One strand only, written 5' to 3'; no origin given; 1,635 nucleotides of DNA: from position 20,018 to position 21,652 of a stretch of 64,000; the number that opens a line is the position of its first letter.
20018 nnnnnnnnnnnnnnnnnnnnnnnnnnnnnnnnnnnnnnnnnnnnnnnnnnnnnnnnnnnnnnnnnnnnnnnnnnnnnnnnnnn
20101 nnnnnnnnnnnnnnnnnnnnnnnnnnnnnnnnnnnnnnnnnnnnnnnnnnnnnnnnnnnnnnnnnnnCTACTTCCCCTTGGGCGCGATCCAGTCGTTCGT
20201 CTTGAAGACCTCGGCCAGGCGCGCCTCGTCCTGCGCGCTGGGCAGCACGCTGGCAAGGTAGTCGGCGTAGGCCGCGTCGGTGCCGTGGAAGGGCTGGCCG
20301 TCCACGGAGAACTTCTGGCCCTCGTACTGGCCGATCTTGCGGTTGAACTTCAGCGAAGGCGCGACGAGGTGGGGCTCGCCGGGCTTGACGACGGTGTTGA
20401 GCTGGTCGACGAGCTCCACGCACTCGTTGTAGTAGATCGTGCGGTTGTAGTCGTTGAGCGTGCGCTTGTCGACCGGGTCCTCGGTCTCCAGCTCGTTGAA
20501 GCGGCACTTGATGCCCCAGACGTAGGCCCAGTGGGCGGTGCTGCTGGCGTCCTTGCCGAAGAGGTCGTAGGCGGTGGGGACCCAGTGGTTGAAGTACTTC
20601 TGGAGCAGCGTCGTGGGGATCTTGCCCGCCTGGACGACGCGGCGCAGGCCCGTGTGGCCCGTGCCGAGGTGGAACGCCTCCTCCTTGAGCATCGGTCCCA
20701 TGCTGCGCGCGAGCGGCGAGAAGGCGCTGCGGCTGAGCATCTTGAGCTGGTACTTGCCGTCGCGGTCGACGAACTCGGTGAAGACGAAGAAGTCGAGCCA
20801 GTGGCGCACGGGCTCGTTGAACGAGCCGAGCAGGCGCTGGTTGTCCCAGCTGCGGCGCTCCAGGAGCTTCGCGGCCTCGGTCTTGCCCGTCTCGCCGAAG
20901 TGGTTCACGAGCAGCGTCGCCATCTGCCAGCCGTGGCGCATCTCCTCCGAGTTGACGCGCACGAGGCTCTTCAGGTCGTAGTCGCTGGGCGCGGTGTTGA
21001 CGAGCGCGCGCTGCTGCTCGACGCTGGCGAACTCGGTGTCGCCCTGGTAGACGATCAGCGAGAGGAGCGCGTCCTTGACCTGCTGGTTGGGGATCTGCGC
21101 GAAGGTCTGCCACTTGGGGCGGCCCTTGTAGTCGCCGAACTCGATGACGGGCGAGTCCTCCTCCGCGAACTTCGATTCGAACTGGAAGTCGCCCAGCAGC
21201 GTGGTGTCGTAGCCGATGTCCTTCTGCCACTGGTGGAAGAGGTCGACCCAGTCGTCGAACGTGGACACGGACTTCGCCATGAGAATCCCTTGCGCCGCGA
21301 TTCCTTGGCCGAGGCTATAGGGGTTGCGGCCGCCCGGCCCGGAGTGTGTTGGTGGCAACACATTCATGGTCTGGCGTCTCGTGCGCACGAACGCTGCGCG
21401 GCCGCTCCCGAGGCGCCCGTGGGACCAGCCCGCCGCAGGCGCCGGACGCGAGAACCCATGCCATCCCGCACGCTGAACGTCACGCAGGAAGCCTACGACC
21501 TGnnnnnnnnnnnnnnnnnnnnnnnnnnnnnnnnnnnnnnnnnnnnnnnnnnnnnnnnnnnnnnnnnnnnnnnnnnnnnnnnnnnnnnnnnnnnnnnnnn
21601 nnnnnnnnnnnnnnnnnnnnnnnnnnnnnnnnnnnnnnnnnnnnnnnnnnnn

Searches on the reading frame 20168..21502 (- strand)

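Call 26: search_protein_families(library=ncbifam, proteins=[window:20168-21502:-], max_evalue=0.00001)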
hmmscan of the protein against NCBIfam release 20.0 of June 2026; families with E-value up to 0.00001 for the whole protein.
window:20168-21502:- (444 aa): 2 families
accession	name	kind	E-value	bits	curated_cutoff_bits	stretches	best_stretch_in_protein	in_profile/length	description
TIGR03225.1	benzo_boxB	equivalog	1.7e-69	234.8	499.1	1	114-342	80-325/471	benzoyl-CoA 2,3-epoxidase subunit BoxB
TIGR02156.2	PA_CoA_Oxy1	equivalog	2.8e-10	39.7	280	1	142-338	21-214/289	1,2-phenylacetyl-CoA epoxidase subunit PaaA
